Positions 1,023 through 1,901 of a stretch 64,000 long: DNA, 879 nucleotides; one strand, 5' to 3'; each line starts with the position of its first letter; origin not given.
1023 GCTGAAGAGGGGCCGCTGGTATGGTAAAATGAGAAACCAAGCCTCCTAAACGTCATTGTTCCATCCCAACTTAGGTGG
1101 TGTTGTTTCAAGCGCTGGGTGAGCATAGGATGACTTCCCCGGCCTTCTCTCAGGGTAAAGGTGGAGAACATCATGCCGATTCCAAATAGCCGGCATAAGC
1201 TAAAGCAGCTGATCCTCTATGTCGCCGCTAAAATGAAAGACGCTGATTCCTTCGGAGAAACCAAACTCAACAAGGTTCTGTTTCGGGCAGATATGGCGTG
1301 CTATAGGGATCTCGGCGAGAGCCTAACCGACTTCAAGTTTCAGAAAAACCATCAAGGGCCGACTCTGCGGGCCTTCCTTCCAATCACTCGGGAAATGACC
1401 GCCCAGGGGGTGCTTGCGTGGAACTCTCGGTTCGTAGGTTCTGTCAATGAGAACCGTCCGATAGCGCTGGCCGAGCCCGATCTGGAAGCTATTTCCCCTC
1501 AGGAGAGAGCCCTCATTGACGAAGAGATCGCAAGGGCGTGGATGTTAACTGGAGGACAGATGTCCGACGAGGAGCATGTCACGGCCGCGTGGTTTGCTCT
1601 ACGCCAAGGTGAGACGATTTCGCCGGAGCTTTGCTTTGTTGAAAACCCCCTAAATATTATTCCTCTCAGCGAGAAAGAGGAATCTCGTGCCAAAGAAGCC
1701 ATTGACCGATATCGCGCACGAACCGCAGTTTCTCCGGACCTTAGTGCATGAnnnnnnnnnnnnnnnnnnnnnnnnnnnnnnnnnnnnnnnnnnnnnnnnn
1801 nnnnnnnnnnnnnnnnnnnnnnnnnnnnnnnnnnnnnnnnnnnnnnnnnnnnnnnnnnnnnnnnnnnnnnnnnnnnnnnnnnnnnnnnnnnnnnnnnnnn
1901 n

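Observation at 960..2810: Lower-GC inserted module: promoter, Panacea-domain antitoxin-like gene with overlapping ORF, XRE HTH gene and iteron-like array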

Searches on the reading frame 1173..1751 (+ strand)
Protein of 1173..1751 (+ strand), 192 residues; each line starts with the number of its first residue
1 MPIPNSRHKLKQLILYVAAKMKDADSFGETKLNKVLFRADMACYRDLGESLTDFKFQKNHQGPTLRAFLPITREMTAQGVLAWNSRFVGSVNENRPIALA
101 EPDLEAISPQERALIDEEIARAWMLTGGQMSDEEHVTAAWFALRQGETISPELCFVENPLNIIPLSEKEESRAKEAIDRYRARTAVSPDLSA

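Call 4: search_protein_families(library=pfam, proteins=[window:1173-1751:+], max_evalue=1)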
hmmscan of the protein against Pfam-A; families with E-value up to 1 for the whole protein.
window:1173-1751:+ (192 aa): 2 families
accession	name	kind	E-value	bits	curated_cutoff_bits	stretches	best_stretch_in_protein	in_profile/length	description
PF13274.11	SocA_Panacea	-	3.8e-07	31.5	25.7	1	32-140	1-112/113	Antitoxin SocA-like, Panacea domain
PF20537.3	DUF6752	-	0.12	12.6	27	1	163-183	34-54/55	Domain of unknown function (DUF6752)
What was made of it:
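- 1173..1751 (+): panA, a 192-aa Panacea-domain antitoxin. It has a confident core (residues 5-145), a flexible linker and a conserved C-terminal helix (167-185). PF13274, 31.5 bits, above the cut-off (call 4).
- Checked: The ORF at 1173-1751 matches PF13274 SocA_Panacea (E 3.8e-7, 31.5 bits, cut-off 25.7; call 4).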

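Call 5: search_protein_families(library=ncbifam, proteins=[window:1173-1751:+], max_evalue=1)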
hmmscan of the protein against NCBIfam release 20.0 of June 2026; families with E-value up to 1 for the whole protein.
window:1173-1751:+ (192 aa): 0 families

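Call 9: find_homologous_proteins(query=window:1173-1751:+)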
Query window:1173-1751:+ (192 aa): 25 proteins with E <= 0.001 among 101 candidates.
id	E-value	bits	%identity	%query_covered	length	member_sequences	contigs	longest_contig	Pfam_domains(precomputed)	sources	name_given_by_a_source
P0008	3.1e-122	423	100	100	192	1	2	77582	PF13274.12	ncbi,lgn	ncbi:MAG: type II toxin-antitoxin system antitoxin SocA domain-containing protein [Acidobacteriota b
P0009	2.1e-91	323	78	100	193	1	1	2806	PF13274.12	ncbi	-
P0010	6.4e-81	288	71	96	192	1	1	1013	PF13274.12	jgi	jgi:Protein of unknown function (DUF4065)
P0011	1.6e-79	284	72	96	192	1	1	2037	PF13274.12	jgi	jgi:hypothetical protein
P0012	2.0e-78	280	69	97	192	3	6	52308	PF13274.12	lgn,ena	-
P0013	8.3e-72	259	63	97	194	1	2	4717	-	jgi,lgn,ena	-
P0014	6.2e-70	253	64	93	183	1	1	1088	PF13274.12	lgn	-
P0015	3.4e-65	237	58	94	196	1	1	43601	PF13274.12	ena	-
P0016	1.7e-63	232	58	96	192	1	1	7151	PF13274.12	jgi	jgi:hypothetical protein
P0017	1.8e-63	232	62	92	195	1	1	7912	PF13274.12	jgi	jgi:hypothetical protein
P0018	4.3e-63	230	58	96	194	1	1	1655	PF13274.12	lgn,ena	-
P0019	4.2e-62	227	59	95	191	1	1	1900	PF13274.12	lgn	-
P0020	4.5e-61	224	59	94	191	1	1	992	PF13274.12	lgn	-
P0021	1.1e-59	219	56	94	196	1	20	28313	PF13274.12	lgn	-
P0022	2.0e-59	218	59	94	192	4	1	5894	PF13274.12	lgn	-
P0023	2.3e-57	212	56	97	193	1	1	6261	PF13274.12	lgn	-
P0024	5.4e-56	207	54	95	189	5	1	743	PF13274.12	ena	-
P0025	7.2e-56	207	56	93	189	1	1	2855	PF13274.12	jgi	jgi:antitoxin SocA-like protein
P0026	1.5e-55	206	58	98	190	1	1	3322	PF13274.12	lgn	-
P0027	2.3e-54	202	63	81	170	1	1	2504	PF13274.12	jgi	jgi:Protein of unknown function (DUF4065)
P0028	5.7e-53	197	51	95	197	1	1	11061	PF13274.12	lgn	-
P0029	6.5e-51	191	54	94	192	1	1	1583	PF13274.12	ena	-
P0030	2.3e-50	189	52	97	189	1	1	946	PF13274.12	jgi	jgi:Protein of unknown function (DUF4065)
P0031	9.0e-41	158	46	92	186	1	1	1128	PF13274.12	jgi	jgi:hypothetical protein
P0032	1.1e-18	86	36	93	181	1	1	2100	PF13274.12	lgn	-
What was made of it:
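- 1173..1751 (+): 25 homologues carry PF13274 (call 9).
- On PanAT (Panacea-containing type II TA): 23 of 25 homologues have a precomputed PF13274 match (call 9).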

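Call 13: list_cluster_members(proteins=[P0008, P0001, P0009, P0003])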
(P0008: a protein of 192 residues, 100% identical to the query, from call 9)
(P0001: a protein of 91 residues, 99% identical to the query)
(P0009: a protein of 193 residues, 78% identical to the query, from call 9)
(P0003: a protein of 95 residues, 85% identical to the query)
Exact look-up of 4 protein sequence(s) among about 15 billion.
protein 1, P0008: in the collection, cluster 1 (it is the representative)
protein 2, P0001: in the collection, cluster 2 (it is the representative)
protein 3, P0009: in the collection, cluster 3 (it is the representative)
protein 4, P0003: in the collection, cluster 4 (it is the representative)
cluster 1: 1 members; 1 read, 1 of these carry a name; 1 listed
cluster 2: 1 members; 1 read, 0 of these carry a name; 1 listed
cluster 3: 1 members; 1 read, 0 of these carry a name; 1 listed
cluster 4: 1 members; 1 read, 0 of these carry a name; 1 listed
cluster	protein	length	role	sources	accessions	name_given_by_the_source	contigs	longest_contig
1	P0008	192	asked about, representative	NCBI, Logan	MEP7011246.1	MAG: type II toxin-antitoxin system antitoxin SocA domain-containing protein ...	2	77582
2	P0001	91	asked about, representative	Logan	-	-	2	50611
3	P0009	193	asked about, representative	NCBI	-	-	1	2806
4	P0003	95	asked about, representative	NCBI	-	-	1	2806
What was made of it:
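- NCBI names the identical protein a SocA-domain antitoxin (calls 9, 13).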

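Call 15: find_encoding_contigs(protein=P0015, flank=4000, max_places=2)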
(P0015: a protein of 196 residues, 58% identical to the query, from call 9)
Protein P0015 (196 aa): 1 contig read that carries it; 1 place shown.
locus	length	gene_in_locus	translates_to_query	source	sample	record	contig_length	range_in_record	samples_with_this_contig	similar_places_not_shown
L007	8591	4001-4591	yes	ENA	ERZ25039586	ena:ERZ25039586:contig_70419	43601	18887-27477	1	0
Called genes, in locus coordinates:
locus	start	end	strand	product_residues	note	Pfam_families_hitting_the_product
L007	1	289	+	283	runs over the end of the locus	PF02569:Pantoate_ligase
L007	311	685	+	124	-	PF02261:Asp_decarbox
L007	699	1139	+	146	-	-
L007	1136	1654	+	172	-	-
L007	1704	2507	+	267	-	PF05690:ThiG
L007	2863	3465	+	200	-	-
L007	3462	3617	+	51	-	-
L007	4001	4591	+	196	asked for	PF13274:SocA_Panacea (weak)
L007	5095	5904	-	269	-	PF01695:IstB_IS21, PF00308:Bac_DnaA (weak), PF00004:AAA (weak)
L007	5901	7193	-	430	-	PF00665:rve, PF22483:Mu-transpos_C_2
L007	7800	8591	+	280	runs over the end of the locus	-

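Call 16: find_encoding_contigs(protein=P0021, flank=4000, max_places=3)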
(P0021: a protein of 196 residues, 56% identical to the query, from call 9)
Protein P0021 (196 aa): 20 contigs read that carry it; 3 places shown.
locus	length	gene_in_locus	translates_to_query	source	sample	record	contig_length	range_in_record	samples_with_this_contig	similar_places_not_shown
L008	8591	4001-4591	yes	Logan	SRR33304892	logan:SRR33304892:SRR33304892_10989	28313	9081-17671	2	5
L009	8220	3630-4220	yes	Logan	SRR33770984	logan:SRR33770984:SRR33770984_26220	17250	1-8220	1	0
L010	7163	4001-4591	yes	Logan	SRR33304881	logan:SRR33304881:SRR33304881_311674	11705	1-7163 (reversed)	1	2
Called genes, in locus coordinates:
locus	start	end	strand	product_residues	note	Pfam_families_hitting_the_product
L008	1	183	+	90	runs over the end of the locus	-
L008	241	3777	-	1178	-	PF12730:ABC2_membrane_4 (faint), PF13346:ABC2_membrane_5 (faint), PF01433:Peptidase_M1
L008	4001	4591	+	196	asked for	PF13274:SocA_Panacea (weak)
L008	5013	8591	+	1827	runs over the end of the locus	PF11974:bMG3, PF01835:MG2, PF17972:bMG5, PF17962:bMG6, PF07703:A2M_BRD, PF00207:A2M, PF17973:bMG10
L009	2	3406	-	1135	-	?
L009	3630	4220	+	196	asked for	PF13274:SocA_Panacea (weak)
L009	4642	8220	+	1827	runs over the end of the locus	PF11974:bMG3, PF01835:MG2, PF17972:bMG5, PF17962:bMG6, PF07703:A2M_BRD, PF00207:A2M, PF17973:bMG10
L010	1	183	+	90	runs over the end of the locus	-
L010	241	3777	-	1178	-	PF12730:ABC2_membrane_4 (faint), PF13346:ABC2_membrane_5 (faint), PF01433:Peptidase_M1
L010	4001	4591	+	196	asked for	PF13274:SocA_Panacea (weak)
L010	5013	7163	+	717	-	?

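Call 17: find_encoding_contigs(protein=P0028, flank=4000, max_places=2)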
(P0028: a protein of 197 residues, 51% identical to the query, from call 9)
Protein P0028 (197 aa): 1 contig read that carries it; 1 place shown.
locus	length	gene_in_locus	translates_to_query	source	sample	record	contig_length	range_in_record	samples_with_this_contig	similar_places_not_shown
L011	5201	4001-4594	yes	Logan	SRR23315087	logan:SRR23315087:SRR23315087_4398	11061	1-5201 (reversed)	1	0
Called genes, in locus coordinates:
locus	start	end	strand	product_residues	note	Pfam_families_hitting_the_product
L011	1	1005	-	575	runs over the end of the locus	PF00246:Peptidase_M14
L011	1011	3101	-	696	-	PF00246:Peptidase_M14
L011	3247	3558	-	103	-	PF01850:PIN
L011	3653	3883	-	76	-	PF04014:MazE_antitoxin (weak)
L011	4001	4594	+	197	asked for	PF13274:SocA_Panacea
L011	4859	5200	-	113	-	?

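Call 40: find_related_loci(query=A4, collection=metagenome_contigs, flank=3000)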
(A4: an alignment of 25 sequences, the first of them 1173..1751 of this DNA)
Query A4 (192 aa) in metagenome_contigs; peptide patterns used: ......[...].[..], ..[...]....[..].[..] (x = any residue, [..] = any of these).
600 stretches matched a pattern (row limit reached: there are more); 545 encode a relative of the query (tblastn E <= 1e-3); the best 80 are kept; 80 distinct loci.
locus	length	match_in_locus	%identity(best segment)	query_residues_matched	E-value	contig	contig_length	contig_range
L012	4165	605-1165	63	1-187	3e-80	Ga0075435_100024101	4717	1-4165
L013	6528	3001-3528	59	5-180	3e-67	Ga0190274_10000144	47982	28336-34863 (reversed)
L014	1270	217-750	58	6-183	3e-70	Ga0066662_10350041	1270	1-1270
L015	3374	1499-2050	52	5-187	3e-59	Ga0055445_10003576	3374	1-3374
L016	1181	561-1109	50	5-187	1e-62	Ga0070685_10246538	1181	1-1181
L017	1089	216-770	50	5-189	3e-61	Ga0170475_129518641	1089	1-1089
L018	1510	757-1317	51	6-185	7e-58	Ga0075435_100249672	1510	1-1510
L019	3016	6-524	49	20-185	2e-48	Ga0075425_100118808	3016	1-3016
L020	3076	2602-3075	47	5-155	2e-41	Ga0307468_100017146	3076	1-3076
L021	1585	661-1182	36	9-185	4e-31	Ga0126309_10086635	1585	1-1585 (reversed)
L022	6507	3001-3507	36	9-180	8e-31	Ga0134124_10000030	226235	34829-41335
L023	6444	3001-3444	36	9-156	4e-30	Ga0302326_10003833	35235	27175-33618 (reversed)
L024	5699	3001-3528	36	2-180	2e-30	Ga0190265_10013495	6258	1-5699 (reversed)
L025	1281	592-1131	38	9-191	2e-30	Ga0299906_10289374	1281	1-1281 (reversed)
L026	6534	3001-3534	35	2-182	7e-29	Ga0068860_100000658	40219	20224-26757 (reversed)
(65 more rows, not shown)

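Call 46: find_encoding_contigs(protein=P0008, flank=10000, max_places=4)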
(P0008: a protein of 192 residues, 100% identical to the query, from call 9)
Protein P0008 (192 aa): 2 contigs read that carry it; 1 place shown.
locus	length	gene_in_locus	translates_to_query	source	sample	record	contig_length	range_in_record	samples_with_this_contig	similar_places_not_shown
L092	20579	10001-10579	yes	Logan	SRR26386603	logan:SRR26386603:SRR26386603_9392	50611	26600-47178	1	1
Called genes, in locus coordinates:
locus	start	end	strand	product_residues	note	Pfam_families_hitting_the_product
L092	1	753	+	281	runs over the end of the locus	PF14532:Sigma54_activ_2, PF00158:Sigma54_activat, PF02954:HTH_8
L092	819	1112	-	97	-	-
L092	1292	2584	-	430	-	PF00515:TPR_1 (faint), PF13424:TPR_12 (weak)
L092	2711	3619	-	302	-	PF01063:Aminotran_4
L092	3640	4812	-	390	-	PF00155:Aminotran_1_2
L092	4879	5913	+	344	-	PF00483:NTP_transferase, PF12804:NTP_transf_3, PF22640:ManC_GMP_beta-helix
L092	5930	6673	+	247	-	PF02390:Methyltransf_4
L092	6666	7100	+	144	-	PF20791:Acyl-ACP_TE_C (weak), PF13279:4HBT_2, PF03061:4HBT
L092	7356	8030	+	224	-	PF00657:Lipase_GDSL, PF13472:Lipase_GDSL_2, PF14606:Lipase_GDSL_3 (faint)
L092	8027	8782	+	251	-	PF02578:Cu-oxidase_4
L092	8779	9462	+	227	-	-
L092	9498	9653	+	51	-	PF10518:TAT_signal (weak)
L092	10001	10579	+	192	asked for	PF13274:SocA_Panacea (weak)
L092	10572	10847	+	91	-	-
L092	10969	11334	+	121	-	-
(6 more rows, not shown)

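Call 58: search_protein_families(library=phrogs, proteins=[window:1173-1751:+], max_evalue=0.1)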
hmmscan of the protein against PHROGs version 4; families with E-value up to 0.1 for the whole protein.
window:1173-1751:+ (192 aa): 1 family
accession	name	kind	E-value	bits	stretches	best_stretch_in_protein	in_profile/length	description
phrog_1281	-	unknown function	0.00015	22.5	1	8-140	8-126/195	-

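Call 59: search_protein_families(library=padloc, proteins=[window:1173-1751:+], max_evalue=0.1)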
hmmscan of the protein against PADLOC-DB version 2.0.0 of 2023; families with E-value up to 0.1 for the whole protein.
window:1173-1751:+ (192 aa): 0 families

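Call 68: search_solved_structures(query=A4, max_evalue=1)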
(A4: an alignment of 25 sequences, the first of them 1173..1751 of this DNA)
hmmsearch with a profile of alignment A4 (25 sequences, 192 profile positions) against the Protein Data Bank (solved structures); distinct sequences matched with E-value up to 1: 1.
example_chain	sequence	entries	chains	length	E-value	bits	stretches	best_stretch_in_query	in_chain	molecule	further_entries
5w63_A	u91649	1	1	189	0.38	13.6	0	62-96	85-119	Apoptosis regulator bax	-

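Call 75: predict_structure(alignment_id=A4)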
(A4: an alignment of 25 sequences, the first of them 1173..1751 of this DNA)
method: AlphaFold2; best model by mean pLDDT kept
length: 192 residues; sequences in the alignment: 25
mean_pLDDT: 81.2   pTM: 0.76
mean pLDDT of the five models: 81.2, 77.0, 76.4, 73.6, 73.0
residues with pLDDT >= 90: 91; 70-90: 52; 50-70: 27; < 50: 22
segments of 3 or more residues with pLDDT < 50: 1-4, 158-165, 186-192
pLDDT, mean of each block of 10 residues (from residue 1): 68 98 93 94 88 89 89 97 90 93 94 95 88 74 82 63 47 58 51 38
secondary structure, 60 per line:
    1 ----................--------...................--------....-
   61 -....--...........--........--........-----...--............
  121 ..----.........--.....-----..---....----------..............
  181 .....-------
elements in order: H5-20 H29-47 E56-59 E62-65 H68-78 E81-88 E91-98 H109-122 H127-135 H138-142 H153-156 H167-185
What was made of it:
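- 1173..1751 (+): The AlphaFold model has pLDDT 81.2, with the linker at 158-165 below 50 and the C-terminal helix at about 50-58 (call 75).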

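Call 85: fold_search(model_id=the predicted structure, library=pdb)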
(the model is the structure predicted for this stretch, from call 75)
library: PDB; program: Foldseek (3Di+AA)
matches with E <= 10: 420; with E <= 0.001: 0
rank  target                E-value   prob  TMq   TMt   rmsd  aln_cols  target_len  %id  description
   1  7yk3_B                7.5e-03  1.00  0.42  0.43   9.3       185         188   16  Crystal structure of DarTG toxin-antitoxin complex from Mycobacterium tuberculosis (released 2023-05-31)
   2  4g6q_A                1.1e-01  0.28  0.16  0.17  16.8       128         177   12  The crystal structure of a functionally unknown protein Kfla_6221 from Kribbella flavida DSM 17836 (released 2012-09-19)
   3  4g6q_B                1.6e-01  0.15  0.18  0.19  16.4       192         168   10  The crystal structure of a functionally unknown protein Kfla_6221 from Kribbella flavida DSM 17836 (released 2012-09-19)
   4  4ejo_A                1.9e-01  0.57  0.22  0.34   9.4       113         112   14  Crystal structure of padr family transcriptional regulator from Eggerthella lenta DSM 2243 (released 2012-04-25)
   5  4yif_C                2.1e-01  0.14  0.15  0.20  14.7       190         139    9  Crystal structure of Rv0880 (released 2015-06-10)
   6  2e1n_A                2.5e-01  0.66  0.25  0.39   7.6       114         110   12  Crystal structure of the Cyanobacterium circadian clock modifier Pex (released 2006-11-28)
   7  6jmk_B                2.5e-01  0.12  0.15  0.20  16.9       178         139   12  Ribosomal protein S7 from Mycobacterium tuberculosis (released 2019-03-20)
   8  2dqr_B                2.6e-01  0.60  0.27  0.42   8.2       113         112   18  Crystal structure of the replication terminator protein mutant RTP.E39K.R42Q (released 2007-05-29)
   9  8buu_g                2.6e-01  0.14  0.18  0.21  14.8       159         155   16  ARE-ABCF VmlR2 bound to a 70S ribosome (released 2023-04-05)
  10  7nhk_h                2.6e-01  0.11  0.16  0.18  18.6       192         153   14  LsaA, an antibiotic resistance ABCF, in complex with 70S ribosome from Enterococcus faecalis (released 2021-05-05)
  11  7wh4_A                2.8e-01  0.60  0.24  0.42   9.0       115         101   16  Crystal structure of the PadR-family transcriptional regulator Rv3488 of Mycobacterium tuberculosis H37Rv in complex w (released 2022-02-09)
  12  5zi8_A                2.9e-01  0.57  0.24  0.40   9.4       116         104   17  Crystal structure of the PadR-family transcriptional regulator Rv3488 of Mycobacterium tuberculosis H37Rv in complex w (released 2018-10-17)
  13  2dql_A                3.3e-01  0.41  0.24  0.36   8.0       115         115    9  Crystal structure of the circadian clock associated protein Pex from anabaena (released 2007-05-29)
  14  7msc_g                3.5e-01  0.10  0.16  0.18  18.1       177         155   13  Mtb 70SIC in complex with MtbEttA at Pre_R0 state (released 2022-02-02)
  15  1j0r_B                4.1e-01  0.44  0.27  0.40   8.6       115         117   14  Crystal structure of the replication termination protein mutant C110S (released 2003-11-20)
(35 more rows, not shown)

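Call 90: find_encoding_contigs(protein=P0009, flank=3000, max_places=3)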
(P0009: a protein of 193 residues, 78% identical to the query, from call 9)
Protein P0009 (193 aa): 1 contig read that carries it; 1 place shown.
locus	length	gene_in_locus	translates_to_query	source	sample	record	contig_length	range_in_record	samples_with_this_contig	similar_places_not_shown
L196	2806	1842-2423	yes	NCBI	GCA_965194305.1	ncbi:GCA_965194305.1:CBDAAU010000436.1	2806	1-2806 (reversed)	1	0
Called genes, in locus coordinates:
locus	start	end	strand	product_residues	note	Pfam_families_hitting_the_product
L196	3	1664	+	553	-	?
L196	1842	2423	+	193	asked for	PF13274:SocA_Panacea (weak)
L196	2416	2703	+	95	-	-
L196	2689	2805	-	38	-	?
